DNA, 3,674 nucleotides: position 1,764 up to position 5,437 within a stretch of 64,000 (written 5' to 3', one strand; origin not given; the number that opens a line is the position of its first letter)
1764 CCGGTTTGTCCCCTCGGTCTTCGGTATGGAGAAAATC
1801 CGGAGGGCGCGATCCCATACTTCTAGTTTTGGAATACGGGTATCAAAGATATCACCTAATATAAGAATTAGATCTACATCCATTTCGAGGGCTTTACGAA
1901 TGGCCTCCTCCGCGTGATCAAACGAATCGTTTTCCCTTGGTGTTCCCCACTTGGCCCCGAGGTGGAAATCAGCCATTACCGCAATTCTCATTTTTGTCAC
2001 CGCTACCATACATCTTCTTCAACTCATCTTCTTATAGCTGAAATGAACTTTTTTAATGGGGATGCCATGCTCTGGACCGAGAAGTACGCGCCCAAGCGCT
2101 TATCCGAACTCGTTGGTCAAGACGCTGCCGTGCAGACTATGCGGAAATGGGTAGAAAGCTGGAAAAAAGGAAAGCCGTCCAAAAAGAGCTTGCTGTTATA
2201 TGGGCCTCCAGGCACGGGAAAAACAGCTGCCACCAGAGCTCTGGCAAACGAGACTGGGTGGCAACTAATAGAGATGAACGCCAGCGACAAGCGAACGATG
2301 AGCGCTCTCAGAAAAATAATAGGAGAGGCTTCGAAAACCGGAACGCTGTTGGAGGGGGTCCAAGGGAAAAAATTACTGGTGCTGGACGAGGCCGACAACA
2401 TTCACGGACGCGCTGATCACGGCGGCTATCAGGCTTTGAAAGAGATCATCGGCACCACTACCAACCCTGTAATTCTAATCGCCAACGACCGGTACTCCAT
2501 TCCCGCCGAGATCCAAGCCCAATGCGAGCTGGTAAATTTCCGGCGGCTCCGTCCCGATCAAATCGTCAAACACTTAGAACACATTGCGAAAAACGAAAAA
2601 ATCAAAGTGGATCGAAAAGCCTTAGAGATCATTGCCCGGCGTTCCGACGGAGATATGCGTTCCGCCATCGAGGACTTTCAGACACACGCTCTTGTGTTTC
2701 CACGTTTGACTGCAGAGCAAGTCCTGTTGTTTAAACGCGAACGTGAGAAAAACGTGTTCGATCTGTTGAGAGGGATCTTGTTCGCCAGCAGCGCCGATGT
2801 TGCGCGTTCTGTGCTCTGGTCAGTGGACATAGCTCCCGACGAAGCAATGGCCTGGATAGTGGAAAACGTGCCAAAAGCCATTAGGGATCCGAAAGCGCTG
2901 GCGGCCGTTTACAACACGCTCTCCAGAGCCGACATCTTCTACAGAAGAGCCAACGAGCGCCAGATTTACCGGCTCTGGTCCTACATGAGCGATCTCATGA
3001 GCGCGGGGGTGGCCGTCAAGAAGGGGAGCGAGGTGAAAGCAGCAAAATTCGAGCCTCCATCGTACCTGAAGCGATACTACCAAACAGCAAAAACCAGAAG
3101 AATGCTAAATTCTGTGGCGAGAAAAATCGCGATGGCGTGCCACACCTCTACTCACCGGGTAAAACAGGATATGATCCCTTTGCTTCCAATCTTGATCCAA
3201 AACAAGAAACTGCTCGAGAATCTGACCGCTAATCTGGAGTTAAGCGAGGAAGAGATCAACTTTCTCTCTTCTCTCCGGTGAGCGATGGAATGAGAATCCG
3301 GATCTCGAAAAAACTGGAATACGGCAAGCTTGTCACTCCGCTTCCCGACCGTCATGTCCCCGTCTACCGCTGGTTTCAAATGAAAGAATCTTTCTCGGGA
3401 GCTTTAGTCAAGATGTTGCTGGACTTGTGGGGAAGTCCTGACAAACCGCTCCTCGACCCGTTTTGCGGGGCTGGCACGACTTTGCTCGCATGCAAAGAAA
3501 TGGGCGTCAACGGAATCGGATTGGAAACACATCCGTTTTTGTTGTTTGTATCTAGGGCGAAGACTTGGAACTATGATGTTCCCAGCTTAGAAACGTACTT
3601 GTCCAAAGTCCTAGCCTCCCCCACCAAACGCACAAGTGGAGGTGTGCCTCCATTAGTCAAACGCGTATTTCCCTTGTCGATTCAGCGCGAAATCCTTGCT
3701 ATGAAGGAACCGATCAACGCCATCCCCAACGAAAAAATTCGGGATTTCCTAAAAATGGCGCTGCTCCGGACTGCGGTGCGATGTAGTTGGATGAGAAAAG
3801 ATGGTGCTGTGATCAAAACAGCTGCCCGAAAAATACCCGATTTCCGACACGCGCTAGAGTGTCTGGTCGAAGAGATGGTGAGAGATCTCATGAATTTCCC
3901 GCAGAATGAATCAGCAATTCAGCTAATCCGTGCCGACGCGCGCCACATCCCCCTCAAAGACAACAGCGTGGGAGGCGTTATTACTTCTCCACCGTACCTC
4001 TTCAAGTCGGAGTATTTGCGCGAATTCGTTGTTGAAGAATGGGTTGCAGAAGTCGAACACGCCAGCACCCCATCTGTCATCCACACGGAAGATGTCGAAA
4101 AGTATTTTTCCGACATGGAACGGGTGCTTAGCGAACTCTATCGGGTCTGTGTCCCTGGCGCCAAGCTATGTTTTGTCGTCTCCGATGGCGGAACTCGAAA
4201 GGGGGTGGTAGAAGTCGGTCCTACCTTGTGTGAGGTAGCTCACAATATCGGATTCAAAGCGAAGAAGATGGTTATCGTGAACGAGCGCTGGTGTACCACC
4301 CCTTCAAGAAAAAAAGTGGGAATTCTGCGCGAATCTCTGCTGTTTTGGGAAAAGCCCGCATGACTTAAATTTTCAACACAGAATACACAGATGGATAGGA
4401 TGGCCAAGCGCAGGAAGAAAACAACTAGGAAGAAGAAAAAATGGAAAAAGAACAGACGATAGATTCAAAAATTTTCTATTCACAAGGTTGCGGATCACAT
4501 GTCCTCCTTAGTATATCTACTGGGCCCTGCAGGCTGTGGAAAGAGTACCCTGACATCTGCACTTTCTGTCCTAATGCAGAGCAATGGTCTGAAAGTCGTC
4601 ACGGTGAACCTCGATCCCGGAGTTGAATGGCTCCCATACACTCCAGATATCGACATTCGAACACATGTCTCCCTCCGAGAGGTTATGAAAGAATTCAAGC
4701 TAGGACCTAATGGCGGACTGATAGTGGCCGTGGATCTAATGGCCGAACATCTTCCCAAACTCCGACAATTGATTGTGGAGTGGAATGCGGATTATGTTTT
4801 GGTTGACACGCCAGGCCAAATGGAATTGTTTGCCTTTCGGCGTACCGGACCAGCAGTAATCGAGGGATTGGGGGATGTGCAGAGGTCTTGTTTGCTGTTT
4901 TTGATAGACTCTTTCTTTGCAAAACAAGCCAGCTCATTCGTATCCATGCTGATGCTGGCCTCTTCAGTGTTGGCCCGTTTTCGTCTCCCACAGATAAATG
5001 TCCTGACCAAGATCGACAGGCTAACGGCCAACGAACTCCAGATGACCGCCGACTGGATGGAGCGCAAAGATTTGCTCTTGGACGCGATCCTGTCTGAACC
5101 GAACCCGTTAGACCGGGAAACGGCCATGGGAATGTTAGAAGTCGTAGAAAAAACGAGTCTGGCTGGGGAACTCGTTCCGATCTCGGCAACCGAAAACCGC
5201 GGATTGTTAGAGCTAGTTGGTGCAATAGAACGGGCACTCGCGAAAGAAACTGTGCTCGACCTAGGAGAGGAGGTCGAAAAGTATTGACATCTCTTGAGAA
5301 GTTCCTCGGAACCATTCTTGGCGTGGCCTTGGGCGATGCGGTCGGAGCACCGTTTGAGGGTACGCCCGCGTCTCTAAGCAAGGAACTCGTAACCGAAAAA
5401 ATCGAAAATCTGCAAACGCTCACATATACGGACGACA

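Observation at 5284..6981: ADP-ribosylglycohydrolase fused to an inactivated HNH zinc ribbon, operonic with Tpt1/KptA: candidate nucleic-acid ADP-ribosylation writer/eraser pair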

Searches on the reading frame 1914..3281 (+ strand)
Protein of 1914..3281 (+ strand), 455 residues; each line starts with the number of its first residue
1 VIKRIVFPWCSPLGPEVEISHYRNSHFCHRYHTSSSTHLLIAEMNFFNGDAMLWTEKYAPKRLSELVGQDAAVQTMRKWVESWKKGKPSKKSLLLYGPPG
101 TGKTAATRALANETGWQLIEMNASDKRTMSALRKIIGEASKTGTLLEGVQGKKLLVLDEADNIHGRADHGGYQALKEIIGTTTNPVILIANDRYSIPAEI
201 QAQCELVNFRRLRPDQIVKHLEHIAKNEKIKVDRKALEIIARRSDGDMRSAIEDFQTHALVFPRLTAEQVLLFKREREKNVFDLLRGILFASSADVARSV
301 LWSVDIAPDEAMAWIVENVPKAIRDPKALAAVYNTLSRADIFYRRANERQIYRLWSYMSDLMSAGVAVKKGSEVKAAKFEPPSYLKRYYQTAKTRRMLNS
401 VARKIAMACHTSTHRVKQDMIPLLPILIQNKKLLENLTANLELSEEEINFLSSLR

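Call 3: search_protein_families(library=pfam, proteins=[window:1914-3281:+], max_evalue=0.1)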
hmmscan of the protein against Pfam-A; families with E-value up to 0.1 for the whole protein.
window:1914-3281:+ (455 aa): 35 families (the best 25 are shown)
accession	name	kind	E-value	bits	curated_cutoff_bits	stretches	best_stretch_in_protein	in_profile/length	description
PF00004.35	AAA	-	2.2e-15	57.7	21.2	1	93-201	1-119/131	ATPase family associated with various cellular activities (AAA)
PF05496.18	RuvB_N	-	1.8e-09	38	27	1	60-176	3-109/159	Holliday junction DNA helicase RuvB P-loop domain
PF21960.2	RCF1-5-like_lid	-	2.3e-08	34.3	27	1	221-259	3-42/43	RCF1/5-like, AAA+ ATPase lid domain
PF03215.21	Rad17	-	3e-08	34.3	23.8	1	52-122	7-77/186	Rad17 P-loop domain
PF22608.2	DNAX_ATPase_lid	-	3.5e-08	33.6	27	1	216-251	1-36/49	DNA polymerase III clamp loader subunit, ATPase lid domain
PF13191.12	AAA_16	-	3.7e-07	31.2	32.6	1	65-126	1-63/167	AAA ATPase domain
PF07728.20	AAA_5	-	5.3e-07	30.2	22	1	93-164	2-79/139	AAA domain (dynein-related subfamily)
PF05673.19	DUF815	-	5.4e-07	29.5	23.8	1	56-137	20-100/249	Protein of unknown function (DUF815)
PF13401.12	AAA_22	-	5.8e-07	30.3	27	1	90-177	5-106/130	AAA domain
PF06068.19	TIP49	-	3e-05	23.8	23.8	1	62-123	22-85/347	TIP49 P-loop domain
PF08519.17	RFC1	-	5e-05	23.9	23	1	336-431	1-95/158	Replication factor RFC1 C terminal domain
PF13604.12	AAA_30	-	5.4e-05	23.4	27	1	93-192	21-125/191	AAA domain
PF25361.1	AAA_lid_RFC1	-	0.00018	21.3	34.9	1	215-261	2-48/59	RFC1-like, AAA+ ATPase lid domain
PF20720.3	nSTAND3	-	0.0002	21.5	27.2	1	89-231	16-147/155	Novel STAND NTPase 3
PF12774.13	AAA_6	-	0.00061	19.3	25.2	1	95-143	37-85/327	Hydrolytic ATP binding site of dynein motor region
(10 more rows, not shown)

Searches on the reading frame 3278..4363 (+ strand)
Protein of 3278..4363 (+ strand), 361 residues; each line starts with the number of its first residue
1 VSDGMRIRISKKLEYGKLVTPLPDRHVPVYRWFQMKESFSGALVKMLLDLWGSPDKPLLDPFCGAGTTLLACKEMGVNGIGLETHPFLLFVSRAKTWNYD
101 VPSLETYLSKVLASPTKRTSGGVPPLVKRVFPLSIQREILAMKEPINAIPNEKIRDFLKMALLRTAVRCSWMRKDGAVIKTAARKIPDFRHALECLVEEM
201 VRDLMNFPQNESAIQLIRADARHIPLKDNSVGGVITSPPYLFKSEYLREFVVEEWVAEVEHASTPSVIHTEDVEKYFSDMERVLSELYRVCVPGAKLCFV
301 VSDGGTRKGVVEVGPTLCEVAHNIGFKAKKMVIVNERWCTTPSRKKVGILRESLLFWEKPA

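Call 3: search_protein_families(library=pfam, proteins=[window:3278-4363:+], max_evalue=0.1)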
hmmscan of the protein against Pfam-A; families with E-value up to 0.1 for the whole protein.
window:3278-4363:+ (361 aa): 5 families
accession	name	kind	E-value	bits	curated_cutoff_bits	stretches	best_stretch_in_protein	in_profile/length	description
PF01555.25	N6_N4_Mtase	-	3e-16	60.5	26.7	2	38-86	165-213/221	DNA methylase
PF01170.24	UPF0020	-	7.2e-08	32.8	22.3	1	30-76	3-50/197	RMKL-like, methyltransferase domain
PF08241.18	Methyltransf_11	-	4.8e-06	27.6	21.2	0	198-236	28-66/95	Methyltransferase domain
PF13649.12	Methyltransf_25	-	0.0035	18.4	27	0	196-237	29-71/97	Methyltransferase domain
PF13489.12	Methyltransf_23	-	0.036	14.2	27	0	260-303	77-120/164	Methyltransferase domain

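Call 4: search_protein_families(library=ncbifam, proteins=[window:3278-4363:+], max_evalue=0.01)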
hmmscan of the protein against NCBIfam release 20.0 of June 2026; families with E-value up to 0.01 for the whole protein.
window:3278-4363:+ (361 aa): 4 families
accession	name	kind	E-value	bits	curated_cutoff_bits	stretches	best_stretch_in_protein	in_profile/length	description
TIGR01177.1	TIGR01177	hypoth_equivalog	2e-07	30.7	316.55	1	210-249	230-267/330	TIGR01177 family methyltransferase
NF045667.1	MTase_DVU1556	equivalog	0.00021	20.8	155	0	46-93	13-62/213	DVU_1556 family methyltransferase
NF040721.1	Trm14_Arch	equivalog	0.0019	17.4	280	0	30-72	166-209/370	tRNA (guanine(6)-N2)-methyltransferase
NF050803.1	DnaMtaseCcrMCaul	equivalog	0.0058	15.6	830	1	51-95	202-246/350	adenine-specific DNA-methyltransferase CcrM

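Call 79: search_protein_families(library=padloc, proteins=[window:3278-4363:+], max_evalue=0.001)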
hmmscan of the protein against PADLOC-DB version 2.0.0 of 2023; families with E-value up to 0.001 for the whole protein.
window:3278-4363:+ (361 aa): 33 families (the best 25 are shown)
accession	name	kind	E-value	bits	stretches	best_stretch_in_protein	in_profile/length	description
PDLC03224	MTase_II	-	8e-42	141.7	2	17-260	55-326/481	Type II methyltransferase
PDLC03306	MTase_II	-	5.5e-21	73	2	25-247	26-257/422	Type II methyltransferase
PDLC03353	MTase_II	-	1.1e-18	65.7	2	216-337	12-118/260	Type II methyltransferase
PDLC03350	MTase_II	-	6.3e-18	63.2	1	203-336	45-159/312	Type II methyltransferase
PDLC03362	MTase_II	-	7.4e-15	52.7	2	273-356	347-432/438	Type II methyltransferase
PDLC03325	MTase_II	-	1.4e-13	48.4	1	214-340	275-398/426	Type II methyltransferase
PDLC03322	MTase_II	-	1.9e-13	48.1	1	43-240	50-271/446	Type II methyltransferase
PDLC03389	MTase_II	-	4.2e-13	46.8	1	153-259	197-308/445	Type II methyltransferase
PDLC03380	MTase_II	-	1.6e-12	45.3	1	203-359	237-392/393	Type II methyltransferase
PDLC03364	MTase_II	-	3.7e-11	40.6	1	47-302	50-321/380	Type II methyltransferase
PDLC03239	MTase_II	-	4.2e-11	40.2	1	37-332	73-400/442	Type II methyltransferase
PDLC03369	MTase_II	-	1.9e-10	38.1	1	30-113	115-197/532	Type II methyltransferase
PDLC03249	MTase_II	-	2e-10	38.1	1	58-112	142-196/541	Type II methyltransferase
PDLC03387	MTase_II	-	1.9e-09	35.1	1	39-84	218-263/289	Type II methyltransferase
PDLC03283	MTase_II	-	6.2e-09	33.5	1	216-307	7-95/352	Type II methyltransferase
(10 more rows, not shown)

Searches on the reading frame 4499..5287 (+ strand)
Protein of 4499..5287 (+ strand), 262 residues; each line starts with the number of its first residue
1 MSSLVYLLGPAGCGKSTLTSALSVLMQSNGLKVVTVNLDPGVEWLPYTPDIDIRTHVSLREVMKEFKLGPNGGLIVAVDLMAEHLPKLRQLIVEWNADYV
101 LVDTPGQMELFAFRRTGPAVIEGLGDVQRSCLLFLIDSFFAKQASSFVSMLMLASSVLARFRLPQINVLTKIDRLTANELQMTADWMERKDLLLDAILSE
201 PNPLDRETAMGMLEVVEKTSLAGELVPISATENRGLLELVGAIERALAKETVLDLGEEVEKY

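Call 3: search_protein_families(library=pfam, proteins=[window:4499-5287:+], max_evalue=0.1)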
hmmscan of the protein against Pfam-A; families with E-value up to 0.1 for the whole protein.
window:4499-5287:+ (262 aa): 35 families (the best 25 are shown)
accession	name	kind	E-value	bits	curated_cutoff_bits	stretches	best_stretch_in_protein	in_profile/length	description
PF03029.23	ATP_bind_1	-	2.1e-60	204.9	27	1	8-247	2-238/240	Conserved hypothetical ATP binding protein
PF01656.29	CbiA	-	3.3e-05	24.3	25.4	1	12-164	9-86/125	CobQ/CobB/MinD/ParA nucleotide binding domain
PF00009.33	GTP_EFTU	-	5.7e-05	23.2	26.5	1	156-247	115-186/188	Elongation factor Tu GTP binding domain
PF03308.22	MeaB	-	0.00016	21.2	23.1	1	7-41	38-72/273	Methylmalonyl Co-A mutase-associated GTPase MeaB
PF16575.11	CLP1_P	-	0.00093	19.5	26.6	1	9-41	1-33/188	mRNA cleavage and polyadenylation factor CLP1 P-loop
PF13614.12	AAA_31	-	0.0011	19.4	27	1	12-41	12-41/177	AAA domain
PF00005.33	ABC_tran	-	0.0015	19.6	25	1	4-28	13-37/137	ABC transporter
PF00448.28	SRP54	-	0.0023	18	22.7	0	4-39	3-38/196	SRP54-type protein, GTPase domain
PF13191.12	AAA_16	-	0.004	18.1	32.6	1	3-59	25-79/167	AAA ATPase domain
PF13238.12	AAA_18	-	0.004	18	29.4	1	6-66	2-66/128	AAA domain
PF07728.20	AAA_5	-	0.0042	17.5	22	1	5-39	2-34/139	AAA domain (dynein-related subfamily)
PF10662.15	PduV-EutP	-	0.0043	17.3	21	0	5-23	4-22/143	Ethanolamine utilisation - propanediol utilisation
PF13555.12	AAA_29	-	0.0053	16.9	27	1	5-30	25-50/61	P-loop containing region of AAA domain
PF01926.29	MMR_HSR1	-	0.0073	16.8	21.9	0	93-138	41-85/113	50S ribosome-binding GTPase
PF05729.18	NACHT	-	0.0074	16.6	26.7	1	4-32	2-30/167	NACHT domain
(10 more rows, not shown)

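Call 4: search_protein_families(library=ncbifam, proteins=[window:4499-5287:+], max_evalue=0.01)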
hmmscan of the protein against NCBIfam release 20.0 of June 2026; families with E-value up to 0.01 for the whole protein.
window:4499-5287:+ (262 aa): 13 families
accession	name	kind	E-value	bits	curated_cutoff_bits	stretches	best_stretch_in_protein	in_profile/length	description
NF010340.0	PRK13768.1-2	equivalog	2e-82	276.9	293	1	3-248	4-251/265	GTPase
NF010341.0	PRK13768.1-3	equivalog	2.9e-70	236.8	355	1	2-245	2-244/257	GTPase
NF010342.0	PRK13768.1-5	equivalog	1e-61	209.1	414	1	4-249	3-242/255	GTPase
NF010339.0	PRK13768.1-1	equivalog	7.3e-32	111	414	1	5-238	3-232/248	GTPase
TIGR00750.1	lao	equivalog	3.4e-05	23.1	240.75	1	5-41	37-73/300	methylmalonyl Co-A mutase-associated GTPase MeaB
NF000908.1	PRK00089.1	equivalog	0.00014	21.3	237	0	92-190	46-126/291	GTPase Era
NF002981.0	PRK03695.1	equivalog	0.0012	18.3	281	1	4-30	28-54/253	vitamin B12 ABC transporter ATP-binding protein BtuD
NF041546.1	ParA_partition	equivalog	0.0029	17.2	180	0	12-40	10-38/203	ParA family partition ATPase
TIGR03420.1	DnaA_homol_Hda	equivalog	0.0035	16.9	194.8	1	3-43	39-79/226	DnaA regulatory inactivator Hda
TIGR02528.1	EutP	subfamily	0.0036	17.6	138.35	0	5-23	3-21/142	EutP/PduV family microcompartment system protein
NF008409.0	PRK11231.1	equivalog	0.005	16.2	375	0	4-30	30-56/255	Fe(3+) dicitrate ABC transporter ATP-binding protein FecE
TIGR03265.1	PhnT2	equivalog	0.0061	15.8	457.7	1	3-30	31-58/353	putative 2-aminoethylphosphonate ABC transporter ATP-binding protein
NF011999.0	PRK15455.1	equivalog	0.0087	14.7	576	0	4-36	105-137/644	PrkA family serine protein kinase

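Call 79: search_protein_families(library=padloc, proteins=[window:4499-5287:+], max_evalue=0.001)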
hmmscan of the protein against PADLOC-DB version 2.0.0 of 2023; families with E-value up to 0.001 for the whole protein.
window:4499-5287:+ (262 aa): 1 family
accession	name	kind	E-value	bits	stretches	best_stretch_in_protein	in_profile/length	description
PDLC04140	mad8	-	0.00066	17.3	0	2-42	27-69/314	mads_8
